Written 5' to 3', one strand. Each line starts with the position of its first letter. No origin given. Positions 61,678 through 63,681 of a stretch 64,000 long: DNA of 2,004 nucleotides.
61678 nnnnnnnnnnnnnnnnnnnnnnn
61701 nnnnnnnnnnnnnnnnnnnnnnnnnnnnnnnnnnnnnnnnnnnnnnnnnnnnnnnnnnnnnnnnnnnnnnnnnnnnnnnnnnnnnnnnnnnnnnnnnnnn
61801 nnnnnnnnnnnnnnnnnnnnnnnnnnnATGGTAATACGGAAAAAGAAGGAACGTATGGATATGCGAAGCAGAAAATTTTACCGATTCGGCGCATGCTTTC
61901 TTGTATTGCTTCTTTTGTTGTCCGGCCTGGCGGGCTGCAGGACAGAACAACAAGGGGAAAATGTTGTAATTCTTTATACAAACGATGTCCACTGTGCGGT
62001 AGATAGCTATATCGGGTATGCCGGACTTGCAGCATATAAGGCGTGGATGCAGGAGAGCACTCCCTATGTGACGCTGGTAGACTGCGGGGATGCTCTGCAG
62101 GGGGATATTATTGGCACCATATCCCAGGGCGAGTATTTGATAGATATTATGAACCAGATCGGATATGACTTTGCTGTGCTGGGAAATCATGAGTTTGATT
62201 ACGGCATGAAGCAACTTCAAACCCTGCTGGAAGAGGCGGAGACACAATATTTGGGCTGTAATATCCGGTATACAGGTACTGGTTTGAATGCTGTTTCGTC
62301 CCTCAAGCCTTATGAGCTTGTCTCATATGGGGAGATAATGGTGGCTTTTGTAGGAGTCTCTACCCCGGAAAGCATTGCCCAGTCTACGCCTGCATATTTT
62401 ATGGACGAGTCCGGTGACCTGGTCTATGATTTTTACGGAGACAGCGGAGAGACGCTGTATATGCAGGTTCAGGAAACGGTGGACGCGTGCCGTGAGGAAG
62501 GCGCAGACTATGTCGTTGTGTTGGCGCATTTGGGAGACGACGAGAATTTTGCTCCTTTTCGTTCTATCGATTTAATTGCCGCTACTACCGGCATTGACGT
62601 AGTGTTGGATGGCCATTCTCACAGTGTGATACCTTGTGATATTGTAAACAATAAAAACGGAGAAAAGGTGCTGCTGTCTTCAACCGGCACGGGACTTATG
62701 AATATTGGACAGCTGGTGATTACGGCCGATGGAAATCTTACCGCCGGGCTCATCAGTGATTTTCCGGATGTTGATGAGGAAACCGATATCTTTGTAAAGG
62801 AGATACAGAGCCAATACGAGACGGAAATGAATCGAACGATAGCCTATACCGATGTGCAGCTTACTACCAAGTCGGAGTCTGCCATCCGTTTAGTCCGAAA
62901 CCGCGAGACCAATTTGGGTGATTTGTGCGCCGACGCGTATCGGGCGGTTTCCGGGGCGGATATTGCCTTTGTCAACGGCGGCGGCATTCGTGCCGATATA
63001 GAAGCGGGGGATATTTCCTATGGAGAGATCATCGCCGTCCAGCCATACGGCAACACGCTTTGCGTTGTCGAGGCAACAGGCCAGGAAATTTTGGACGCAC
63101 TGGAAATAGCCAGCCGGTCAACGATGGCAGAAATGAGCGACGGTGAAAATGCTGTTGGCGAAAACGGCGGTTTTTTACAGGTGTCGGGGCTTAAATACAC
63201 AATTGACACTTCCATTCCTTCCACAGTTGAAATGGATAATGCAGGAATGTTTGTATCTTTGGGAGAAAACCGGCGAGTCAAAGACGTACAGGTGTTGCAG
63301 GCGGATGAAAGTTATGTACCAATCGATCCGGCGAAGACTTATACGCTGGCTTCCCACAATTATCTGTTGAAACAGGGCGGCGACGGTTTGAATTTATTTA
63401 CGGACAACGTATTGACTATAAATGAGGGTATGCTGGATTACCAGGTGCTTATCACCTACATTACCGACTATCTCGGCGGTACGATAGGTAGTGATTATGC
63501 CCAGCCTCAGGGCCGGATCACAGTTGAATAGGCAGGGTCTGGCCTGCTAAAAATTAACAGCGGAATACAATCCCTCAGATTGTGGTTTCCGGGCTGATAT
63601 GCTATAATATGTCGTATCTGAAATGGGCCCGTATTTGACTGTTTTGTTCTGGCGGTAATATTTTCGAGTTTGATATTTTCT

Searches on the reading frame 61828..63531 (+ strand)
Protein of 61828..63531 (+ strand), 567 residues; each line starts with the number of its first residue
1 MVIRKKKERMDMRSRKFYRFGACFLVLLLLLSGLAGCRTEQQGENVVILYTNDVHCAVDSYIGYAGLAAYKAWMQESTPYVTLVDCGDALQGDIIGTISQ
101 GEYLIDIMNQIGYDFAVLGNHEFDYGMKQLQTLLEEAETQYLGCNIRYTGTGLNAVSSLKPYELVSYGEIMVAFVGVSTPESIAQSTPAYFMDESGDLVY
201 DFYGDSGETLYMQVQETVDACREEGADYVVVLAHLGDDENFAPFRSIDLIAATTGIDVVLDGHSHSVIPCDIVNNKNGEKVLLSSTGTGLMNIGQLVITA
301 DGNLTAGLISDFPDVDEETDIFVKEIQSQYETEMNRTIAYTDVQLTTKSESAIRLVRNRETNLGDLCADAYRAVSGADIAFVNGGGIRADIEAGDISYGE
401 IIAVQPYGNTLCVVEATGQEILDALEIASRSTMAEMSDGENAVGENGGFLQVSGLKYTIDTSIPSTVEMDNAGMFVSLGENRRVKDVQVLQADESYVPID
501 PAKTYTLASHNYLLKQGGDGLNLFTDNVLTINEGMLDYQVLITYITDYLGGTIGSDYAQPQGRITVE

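Call 31: search_protein_families(library=pfam, proteins=[window:61828-63531:+], max_evalue=0.001)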
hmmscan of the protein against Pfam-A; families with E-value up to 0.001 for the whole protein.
window:61828-63531:+ (567 aa): 3 families
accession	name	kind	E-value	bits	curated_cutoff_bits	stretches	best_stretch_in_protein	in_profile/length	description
PF02872.23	5_nucleotid_C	-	2.3e-40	138.7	23.6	1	349-525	10-157/158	5'-nucleotidase, C-terminal domain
PF09587.15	PGA_cap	-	2.9e-12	47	27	1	102-276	67-242/255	Bacterial capsule synthesis protein PGA_cap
PF00149.33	Metallophos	-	9.2e-11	43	21.5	1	48-266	3-190/191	Calcineurin-like phosphoesterase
